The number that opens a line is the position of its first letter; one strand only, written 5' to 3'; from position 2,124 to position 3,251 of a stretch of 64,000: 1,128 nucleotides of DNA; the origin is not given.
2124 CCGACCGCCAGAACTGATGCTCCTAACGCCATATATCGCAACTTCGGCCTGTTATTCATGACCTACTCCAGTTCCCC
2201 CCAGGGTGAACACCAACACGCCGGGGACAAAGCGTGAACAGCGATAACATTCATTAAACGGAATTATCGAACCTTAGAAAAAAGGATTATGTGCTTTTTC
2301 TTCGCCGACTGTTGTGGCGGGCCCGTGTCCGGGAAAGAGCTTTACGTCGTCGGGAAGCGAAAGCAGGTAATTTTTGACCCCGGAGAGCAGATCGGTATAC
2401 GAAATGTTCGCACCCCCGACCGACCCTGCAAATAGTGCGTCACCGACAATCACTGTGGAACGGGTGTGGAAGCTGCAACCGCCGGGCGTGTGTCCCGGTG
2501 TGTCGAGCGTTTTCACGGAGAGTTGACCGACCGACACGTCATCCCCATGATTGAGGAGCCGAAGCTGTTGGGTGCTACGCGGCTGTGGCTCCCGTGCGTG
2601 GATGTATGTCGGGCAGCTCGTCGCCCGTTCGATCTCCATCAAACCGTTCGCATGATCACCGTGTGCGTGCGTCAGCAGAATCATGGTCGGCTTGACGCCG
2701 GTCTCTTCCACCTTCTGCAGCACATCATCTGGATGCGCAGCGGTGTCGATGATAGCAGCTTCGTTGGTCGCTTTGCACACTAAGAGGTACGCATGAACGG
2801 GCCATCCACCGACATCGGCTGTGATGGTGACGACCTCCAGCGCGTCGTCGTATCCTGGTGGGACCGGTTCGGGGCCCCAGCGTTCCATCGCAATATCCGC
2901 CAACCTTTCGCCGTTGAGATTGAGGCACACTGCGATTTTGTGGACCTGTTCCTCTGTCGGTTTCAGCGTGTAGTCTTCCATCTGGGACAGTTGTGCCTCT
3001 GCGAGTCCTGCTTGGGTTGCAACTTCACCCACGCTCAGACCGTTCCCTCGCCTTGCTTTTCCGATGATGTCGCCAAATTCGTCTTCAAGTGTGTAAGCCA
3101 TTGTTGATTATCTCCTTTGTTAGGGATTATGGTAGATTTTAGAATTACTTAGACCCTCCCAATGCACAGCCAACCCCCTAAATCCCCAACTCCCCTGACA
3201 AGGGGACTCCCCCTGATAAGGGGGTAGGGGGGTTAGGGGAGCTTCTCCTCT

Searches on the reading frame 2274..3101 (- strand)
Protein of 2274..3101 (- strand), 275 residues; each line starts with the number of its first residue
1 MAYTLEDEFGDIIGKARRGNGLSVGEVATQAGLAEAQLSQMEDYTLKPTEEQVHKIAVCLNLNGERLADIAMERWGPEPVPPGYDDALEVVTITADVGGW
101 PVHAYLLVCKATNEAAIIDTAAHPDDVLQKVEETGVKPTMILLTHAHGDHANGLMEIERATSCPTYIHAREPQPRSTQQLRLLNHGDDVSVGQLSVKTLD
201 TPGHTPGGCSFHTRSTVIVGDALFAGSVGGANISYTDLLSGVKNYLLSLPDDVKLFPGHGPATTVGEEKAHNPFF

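Call 36: list_cluster_members(proteins=[P0101, window:2274-3101:-, window:1496-2182:-])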
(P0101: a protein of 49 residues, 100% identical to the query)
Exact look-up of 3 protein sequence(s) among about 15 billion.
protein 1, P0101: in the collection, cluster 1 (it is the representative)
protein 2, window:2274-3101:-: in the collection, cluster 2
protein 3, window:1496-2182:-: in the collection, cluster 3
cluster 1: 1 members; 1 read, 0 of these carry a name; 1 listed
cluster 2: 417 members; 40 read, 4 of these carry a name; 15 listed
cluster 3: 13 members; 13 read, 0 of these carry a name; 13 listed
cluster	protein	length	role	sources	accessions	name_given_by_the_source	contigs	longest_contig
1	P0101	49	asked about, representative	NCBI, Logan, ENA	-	-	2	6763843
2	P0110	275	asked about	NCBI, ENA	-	-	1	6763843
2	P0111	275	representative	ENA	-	-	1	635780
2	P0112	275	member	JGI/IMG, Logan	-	glyoxylase-like metal-dependent hydrolase (beta-lactamase superfamily II)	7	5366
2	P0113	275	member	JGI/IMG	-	glyoxylase-like metal-dependent hydrolase (beta-lactamase superfamily II)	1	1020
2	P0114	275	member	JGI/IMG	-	hydroxyacylglutathione hydrolase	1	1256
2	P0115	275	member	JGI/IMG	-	glyoxylase-like metal-dependent hydrolase (beta-lactamase superfamily II)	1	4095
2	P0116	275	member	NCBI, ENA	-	-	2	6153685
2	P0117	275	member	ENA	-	-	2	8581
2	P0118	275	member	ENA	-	-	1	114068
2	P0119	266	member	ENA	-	-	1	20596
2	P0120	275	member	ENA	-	-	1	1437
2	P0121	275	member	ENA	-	-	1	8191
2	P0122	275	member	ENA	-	-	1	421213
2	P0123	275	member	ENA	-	-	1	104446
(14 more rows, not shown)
